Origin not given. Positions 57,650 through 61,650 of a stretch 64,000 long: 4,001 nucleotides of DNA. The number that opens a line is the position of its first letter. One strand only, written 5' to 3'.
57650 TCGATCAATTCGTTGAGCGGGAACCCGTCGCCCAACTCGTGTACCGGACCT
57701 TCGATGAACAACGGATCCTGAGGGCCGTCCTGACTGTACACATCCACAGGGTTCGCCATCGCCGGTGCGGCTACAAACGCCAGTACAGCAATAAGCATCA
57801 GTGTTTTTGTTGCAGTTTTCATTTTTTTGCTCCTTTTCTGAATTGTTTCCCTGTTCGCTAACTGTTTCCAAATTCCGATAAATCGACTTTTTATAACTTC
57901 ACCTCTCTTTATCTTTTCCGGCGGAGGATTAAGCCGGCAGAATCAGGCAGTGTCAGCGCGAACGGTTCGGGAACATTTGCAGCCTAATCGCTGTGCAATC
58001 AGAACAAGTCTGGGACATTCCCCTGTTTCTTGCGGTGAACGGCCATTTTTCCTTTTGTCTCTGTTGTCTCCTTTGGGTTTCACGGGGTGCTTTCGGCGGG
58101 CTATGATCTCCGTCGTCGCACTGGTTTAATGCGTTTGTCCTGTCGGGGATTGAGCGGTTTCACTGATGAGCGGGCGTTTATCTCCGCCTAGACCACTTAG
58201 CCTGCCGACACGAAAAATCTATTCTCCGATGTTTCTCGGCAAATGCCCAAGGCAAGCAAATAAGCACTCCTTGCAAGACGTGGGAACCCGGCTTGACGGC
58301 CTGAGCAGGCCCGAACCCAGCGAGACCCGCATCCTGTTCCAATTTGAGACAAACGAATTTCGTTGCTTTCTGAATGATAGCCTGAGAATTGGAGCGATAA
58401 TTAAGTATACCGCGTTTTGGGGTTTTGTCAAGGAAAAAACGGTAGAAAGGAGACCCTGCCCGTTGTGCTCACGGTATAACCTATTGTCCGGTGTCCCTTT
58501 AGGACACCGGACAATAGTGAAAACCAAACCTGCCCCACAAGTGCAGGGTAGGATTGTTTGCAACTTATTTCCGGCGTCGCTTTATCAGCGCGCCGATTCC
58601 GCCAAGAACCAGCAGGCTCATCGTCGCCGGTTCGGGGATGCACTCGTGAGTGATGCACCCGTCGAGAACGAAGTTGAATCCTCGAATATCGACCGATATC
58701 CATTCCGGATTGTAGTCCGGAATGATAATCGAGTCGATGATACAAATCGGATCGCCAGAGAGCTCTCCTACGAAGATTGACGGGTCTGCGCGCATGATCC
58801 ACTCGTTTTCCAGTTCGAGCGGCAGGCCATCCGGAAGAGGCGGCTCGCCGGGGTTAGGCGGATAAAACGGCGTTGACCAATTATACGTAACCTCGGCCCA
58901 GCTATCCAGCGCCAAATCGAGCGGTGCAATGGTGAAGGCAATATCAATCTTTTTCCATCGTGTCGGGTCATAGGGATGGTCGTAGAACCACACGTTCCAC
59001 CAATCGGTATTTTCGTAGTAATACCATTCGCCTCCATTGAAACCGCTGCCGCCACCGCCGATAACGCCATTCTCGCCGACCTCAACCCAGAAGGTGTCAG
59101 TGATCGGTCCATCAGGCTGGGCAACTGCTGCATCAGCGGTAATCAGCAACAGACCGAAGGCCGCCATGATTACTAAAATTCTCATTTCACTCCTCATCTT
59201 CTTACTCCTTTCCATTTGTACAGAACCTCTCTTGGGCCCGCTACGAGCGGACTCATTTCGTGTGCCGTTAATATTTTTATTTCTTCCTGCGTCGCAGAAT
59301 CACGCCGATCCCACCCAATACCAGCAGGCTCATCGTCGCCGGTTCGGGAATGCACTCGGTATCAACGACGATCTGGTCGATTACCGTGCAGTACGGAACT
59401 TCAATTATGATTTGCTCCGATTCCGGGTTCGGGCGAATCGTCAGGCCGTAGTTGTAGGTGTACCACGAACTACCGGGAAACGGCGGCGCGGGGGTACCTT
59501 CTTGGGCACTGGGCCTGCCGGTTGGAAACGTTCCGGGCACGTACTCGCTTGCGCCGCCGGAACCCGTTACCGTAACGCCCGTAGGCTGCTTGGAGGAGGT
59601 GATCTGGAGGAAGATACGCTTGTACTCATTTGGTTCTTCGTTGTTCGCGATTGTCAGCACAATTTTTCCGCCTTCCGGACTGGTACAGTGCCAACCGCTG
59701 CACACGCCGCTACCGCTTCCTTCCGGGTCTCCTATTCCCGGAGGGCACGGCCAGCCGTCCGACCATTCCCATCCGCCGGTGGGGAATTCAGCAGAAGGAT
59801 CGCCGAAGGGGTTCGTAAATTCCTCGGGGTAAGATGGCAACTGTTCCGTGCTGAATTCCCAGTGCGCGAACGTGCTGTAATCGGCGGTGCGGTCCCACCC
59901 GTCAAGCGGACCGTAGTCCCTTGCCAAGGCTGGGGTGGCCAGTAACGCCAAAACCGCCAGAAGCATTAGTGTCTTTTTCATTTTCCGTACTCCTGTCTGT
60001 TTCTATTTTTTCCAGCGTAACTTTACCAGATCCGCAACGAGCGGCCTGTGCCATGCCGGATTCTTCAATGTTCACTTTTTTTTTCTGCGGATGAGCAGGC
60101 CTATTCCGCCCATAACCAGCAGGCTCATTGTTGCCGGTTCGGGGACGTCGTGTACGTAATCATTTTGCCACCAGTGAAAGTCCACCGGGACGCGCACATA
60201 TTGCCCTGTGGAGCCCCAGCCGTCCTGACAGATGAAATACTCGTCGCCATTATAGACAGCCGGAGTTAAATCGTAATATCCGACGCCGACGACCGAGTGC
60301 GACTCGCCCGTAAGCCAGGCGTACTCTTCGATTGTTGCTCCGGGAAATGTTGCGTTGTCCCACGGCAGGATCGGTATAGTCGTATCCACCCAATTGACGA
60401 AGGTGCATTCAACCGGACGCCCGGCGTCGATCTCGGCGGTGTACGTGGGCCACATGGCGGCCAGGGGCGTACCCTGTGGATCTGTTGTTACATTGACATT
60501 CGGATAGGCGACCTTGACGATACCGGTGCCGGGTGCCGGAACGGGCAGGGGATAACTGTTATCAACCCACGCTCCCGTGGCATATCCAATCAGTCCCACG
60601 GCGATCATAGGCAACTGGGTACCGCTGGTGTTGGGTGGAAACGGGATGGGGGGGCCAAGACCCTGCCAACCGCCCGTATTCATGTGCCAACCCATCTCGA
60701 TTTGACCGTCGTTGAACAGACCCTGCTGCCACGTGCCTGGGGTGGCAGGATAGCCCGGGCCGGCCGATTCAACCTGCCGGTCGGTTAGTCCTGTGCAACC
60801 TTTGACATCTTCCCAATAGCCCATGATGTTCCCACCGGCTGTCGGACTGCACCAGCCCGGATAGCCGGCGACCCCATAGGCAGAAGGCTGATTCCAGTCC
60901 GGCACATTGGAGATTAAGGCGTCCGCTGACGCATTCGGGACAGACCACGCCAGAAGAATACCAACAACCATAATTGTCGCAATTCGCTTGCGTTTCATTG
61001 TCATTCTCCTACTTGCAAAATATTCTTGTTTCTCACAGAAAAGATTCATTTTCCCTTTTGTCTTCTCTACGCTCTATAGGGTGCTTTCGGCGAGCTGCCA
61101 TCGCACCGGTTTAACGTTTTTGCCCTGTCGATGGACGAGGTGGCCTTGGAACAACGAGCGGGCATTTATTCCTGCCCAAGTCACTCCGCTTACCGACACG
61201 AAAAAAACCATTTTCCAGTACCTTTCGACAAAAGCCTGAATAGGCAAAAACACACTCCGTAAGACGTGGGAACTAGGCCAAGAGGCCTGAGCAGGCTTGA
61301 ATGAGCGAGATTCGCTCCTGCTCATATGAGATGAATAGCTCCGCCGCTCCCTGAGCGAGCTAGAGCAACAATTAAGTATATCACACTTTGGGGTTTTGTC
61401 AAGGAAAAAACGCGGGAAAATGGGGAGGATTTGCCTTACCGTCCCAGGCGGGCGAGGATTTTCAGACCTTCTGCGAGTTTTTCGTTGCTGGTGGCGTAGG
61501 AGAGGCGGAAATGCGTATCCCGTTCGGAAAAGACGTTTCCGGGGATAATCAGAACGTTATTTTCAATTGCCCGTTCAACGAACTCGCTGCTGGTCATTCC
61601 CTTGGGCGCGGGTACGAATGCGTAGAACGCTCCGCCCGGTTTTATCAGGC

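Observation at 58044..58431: Conserved ~350-nt promoter-plus-leader element heading two PEP-CTERM operons (second copy at 61047-61402): candidate structured cis-regulatory RNA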

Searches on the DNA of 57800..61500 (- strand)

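Call 7: search_rna_families(source=window, start=57800, end=61500, threshold=evalue, max_evalue=10)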
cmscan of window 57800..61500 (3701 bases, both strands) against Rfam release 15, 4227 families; matches with E-value up to 10: 4.
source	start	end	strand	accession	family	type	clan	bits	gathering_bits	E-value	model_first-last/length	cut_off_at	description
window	61327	61359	+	RF01119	sR32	Gene; snRNA; snoRNA; CD-box;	-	17.8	40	0.13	1-57/57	no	Small nucleolar RNA sR32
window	59584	59657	+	RF02207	WT1-AS_5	Gene; lncRNA;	-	16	80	1.6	1-79/79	no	WT1 antisense RNA conserved region 5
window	60082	60113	-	RF00470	Toga_5_CRE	Cis-reg;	-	11.9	120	4.1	1-268/268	no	Togavirus 5' plus strand cis-regulatory element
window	59497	59597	+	RF02166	PVT1_3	Gene; lncRNA;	-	11.7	45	9.6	1-95/95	no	Pvt1 oncogene conserved region 3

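Call 52: build_rna_model(alignment_id=A4)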
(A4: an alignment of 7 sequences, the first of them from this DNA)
Model R1 built from alignment A4 (7 sequences, 143 columns); structure: RNAalifold consensus.
model positions 116; base pairs 24; branch points 2; effective number of sequences 1.51; information 0.591 bits per position. Calibrated on 0.2 Mb of random sequence (short: E-values are rough).
structure used (alignment columns):
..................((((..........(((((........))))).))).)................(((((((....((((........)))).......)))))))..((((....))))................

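Call 53: search_with_rna_model(model_id=R1, sources=[window, L002, L004, L005, L009, L010, L011, L013, L014, L015, L016, L017], max_evalue=10)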
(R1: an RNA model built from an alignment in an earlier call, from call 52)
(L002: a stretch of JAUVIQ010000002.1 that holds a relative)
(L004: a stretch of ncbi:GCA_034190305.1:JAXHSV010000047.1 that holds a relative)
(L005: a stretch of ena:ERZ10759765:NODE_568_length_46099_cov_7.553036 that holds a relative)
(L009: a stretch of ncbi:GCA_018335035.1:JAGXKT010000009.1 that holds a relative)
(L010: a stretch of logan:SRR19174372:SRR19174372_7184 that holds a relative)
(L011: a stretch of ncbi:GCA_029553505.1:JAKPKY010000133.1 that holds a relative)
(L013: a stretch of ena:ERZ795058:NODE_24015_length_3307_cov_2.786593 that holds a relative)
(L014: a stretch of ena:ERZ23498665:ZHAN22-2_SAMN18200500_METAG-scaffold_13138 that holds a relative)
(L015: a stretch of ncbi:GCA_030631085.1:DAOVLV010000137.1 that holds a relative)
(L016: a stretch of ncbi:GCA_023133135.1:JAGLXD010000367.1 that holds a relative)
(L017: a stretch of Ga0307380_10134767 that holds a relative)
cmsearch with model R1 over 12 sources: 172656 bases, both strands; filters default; matches with E-value up to 10: 12.
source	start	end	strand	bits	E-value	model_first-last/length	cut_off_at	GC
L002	6548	6663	+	133.3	1.3e-42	1-116/116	no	0.59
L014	4492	4607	+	131.9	4e-42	1-116/116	no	0.58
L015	414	529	+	131.9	4e-42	1-116/116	no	0.58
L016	2194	2309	+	131.9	4e-42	1-116/116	no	0.58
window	61260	61374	-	129.1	3.4e-41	1-116/116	no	0.53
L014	2851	2966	+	122.6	5.4e-39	1-116/116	no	0.59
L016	262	377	+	122.6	5.4e-39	1-116/116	no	0.59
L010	5104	5223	+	105.3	3.9e-33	1-116/116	no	0.61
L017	343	460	+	102.4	3.9e-32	1-116/116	no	0.67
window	58274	58403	-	85.8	1.6e-26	1-116/116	no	0.52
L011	5557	5658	-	11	0.38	1-116/116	no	0.71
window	10402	10437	+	7.3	6.7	1-116/116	no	0.61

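Call 59: search_with_rna_model(model_id=R1, sources=[L018, L019, L020, L021], max_evalue=10, filters=off)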
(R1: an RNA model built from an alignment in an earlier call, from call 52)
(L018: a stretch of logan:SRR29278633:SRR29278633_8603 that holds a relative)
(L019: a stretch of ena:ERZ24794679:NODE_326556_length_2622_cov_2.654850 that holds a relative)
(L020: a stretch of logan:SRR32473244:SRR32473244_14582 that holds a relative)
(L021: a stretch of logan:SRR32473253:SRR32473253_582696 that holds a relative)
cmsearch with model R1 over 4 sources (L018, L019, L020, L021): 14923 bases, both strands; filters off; matches with E-value up to 10: 10.
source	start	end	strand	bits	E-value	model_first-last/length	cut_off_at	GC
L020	5720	5836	+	78.9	3.3e-25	1-116/116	no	0.62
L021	700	816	+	78.9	3.3e-25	1-116/116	no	0.62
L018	1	13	+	8.1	0.31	88-100/116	no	0.85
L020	3330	3362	-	6.3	1.3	1-116/116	no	0.33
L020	1256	1292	+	4.7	4.5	1-116/116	no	0.43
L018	1792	1941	-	4.2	7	1-116/116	no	0.53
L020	3868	3898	-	4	7.8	1-116/116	no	0.35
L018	1448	1567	-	3.9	8.7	1-116/116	no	0.6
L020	4323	4363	-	3.9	8.8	1-116/116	no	0.51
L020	2566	2595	-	3.8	9.4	1-116/116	no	0.47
